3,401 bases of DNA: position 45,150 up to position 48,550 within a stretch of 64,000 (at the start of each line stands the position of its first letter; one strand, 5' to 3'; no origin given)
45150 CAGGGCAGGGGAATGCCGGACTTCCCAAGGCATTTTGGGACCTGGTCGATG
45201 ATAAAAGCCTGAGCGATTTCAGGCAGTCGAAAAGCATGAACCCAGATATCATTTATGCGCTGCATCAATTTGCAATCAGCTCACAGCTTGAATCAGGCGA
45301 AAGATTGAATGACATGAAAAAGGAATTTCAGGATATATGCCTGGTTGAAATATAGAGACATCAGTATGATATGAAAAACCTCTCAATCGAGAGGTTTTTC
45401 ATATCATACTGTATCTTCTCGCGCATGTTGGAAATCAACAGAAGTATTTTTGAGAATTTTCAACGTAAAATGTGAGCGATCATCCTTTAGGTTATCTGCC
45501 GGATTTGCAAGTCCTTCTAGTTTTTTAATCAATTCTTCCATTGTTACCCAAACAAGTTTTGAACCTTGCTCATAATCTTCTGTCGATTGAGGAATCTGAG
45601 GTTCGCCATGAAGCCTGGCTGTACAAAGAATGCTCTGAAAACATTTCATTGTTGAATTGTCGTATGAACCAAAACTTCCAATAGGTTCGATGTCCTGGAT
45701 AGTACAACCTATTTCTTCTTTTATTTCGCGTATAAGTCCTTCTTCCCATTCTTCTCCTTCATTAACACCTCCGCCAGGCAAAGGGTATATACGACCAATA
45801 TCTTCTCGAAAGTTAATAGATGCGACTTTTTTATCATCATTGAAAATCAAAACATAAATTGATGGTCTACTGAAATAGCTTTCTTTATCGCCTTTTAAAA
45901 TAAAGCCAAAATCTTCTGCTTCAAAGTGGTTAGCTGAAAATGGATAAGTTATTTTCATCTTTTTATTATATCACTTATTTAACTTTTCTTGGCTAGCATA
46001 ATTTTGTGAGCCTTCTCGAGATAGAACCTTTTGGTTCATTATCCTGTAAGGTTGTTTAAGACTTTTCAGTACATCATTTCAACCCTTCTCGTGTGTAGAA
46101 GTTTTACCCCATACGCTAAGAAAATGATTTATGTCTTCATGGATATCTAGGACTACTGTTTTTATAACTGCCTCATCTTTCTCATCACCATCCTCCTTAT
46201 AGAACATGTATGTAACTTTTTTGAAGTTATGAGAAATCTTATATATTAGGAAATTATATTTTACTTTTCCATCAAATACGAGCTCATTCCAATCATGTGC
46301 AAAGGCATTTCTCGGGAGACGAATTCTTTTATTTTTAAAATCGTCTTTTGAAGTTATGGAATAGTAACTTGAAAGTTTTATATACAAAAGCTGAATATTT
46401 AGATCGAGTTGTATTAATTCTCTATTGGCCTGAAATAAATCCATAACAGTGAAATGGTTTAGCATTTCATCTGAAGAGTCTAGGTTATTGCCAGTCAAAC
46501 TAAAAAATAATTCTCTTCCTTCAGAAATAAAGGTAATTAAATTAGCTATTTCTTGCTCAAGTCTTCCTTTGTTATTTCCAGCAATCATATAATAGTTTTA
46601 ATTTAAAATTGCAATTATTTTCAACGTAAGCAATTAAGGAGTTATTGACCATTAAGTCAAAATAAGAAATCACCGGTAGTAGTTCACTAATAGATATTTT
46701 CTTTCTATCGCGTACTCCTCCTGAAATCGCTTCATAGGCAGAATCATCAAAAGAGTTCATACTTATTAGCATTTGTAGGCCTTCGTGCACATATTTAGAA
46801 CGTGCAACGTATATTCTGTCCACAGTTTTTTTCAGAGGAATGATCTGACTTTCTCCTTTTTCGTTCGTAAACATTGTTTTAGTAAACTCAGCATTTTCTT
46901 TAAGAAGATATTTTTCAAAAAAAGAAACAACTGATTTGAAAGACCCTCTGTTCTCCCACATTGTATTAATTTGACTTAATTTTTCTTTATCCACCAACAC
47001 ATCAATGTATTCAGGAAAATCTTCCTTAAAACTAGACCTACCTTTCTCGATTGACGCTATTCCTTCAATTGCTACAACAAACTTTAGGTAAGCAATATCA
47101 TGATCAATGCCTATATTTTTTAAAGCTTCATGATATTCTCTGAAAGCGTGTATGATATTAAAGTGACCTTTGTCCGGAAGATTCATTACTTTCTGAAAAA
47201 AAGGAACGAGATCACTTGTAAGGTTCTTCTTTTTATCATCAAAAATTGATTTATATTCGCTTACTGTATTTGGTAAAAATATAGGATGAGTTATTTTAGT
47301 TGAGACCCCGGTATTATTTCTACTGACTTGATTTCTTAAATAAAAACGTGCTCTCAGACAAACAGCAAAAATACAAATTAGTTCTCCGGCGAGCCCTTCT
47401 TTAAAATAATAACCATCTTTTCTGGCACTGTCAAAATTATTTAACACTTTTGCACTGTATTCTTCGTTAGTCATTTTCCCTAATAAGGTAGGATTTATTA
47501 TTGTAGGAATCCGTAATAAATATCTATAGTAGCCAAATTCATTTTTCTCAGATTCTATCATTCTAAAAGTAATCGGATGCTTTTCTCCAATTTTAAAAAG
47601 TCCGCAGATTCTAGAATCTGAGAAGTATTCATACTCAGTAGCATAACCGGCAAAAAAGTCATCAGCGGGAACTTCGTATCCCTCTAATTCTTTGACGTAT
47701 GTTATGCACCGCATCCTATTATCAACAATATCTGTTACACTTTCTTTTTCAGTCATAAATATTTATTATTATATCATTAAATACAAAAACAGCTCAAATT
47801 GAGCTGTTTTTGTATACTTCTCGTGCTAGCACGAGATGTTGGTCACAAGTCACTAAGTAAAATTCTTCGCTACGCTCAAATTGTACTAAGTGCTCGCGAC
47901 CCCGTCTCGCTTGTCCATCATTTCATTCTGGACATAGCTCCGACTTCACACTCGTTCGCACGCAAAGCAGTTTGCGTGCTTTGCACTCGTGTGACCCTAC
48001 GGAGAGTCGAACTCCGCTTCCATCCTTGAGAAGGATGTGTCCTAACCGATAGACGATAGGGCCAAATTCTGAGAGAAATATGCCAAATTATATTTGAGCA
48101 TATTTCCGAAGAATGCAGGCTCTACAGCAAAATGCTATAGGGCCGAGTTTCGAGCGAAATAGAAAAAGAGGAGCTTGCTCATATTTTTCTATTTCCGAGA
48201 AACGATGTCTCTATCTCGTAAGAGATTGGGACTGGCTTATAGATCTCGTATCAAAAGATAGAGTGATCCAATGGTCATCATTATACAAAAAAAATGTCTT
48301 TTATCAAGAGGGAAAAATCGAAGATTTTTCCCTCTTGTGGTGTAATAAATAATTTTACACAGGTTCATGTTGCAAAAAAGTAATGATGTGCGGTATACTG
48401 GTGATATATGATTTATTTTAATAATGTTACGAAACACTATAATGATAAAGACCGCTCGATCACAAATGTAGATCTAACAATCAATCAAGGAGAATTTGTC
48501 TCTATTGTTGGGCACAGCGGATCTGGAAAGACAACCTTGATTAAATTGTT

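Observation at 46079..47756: Translationally coupled two-gene module with HEPN-like Rx4H motifs next to tRNA-Glu: candidate uncharacterised toxin/abortive-infection system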

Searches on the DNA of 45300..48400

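Call 50: search_rna_families(source=window, start=45300, end=48400, threshold=evalue, max_evalue=1)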
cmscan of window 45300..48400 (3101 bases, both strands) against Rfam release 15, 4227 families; matches with E-value up to 1: 8.
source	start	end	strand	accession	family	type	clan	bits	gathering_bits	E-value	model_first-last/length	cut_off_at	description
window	47992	48063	-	RF00005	tRNA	Gene; tRNA;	CL00001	52.2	29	1.2e-09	1-71/71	no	tRNA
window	45308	45398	+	RF00195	RsmY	Gene; sRNA;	CL00106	27.9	57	0.00038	1-121/121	no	RsmY RNA family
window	47780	47814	-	RF03523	mir-4703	Gene; miRNA;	-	25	88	0.047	1-61/61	no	mir-4703 microRNA precursor family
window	45344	45404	+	RF01859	Phe_leader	Cis-reg; leader;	-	24.4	55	0.49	1-125/125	no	Phenylalanine leader peptide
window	45369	45451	-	RF01859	Phe_leader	Cis-reg; leader;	-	23.6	55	0.73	1-125/125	no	Phenylalanine leader peptide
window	45347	45419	-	RF04128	MIR8562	Gene; miRNA;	-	23.1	211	0.27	88-162/242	no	MIR8562 microRNA precursor family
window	47993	48063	-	RF01684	mascRNA-menRNA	Gene;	-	22.4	42.5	0.23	1-56/56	no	MALAT1-associated small cytoplasmic RNA/MEN beta RNA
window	45368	45405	-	RF04165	mir-2483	Gene; miRNA;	-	22.2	75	0.53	1-80/80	no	mir-2483 microRNA precursor family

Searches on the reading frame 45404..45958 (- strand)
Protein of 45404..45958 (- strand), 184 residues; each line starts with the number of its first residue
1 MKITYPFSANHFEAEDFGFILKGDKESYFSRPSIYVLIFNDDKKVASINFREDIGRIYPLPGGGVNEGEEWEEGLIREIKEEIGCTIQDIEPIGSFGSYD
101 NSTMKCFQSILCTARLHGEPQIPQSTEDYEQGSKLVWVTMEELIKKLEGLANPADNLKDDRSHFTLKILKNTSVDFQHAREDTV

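Call 4: search_protein_families(library=pfam, proteins=[window:45404-45958:-], max_evalue=1)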
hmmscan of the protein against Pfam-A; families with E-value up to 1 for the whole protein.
window:45404-45958:- (184 aa): 3 families
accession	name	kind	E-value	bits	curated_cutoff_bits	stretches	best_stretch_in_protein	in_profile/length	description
PF00293.34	NUDIX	-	7.9e-14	52.3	21.1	1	31-149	3-122/134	NUDIX domain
PF22327.2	Nudt16-like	-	0.0031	17.9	27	1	60-90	37-68/161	U8 snoRNA-decapping enzyme-like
PF14815.12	NUDIX_4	-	0.022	15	35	1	36-146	3-100/113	NUDIX domain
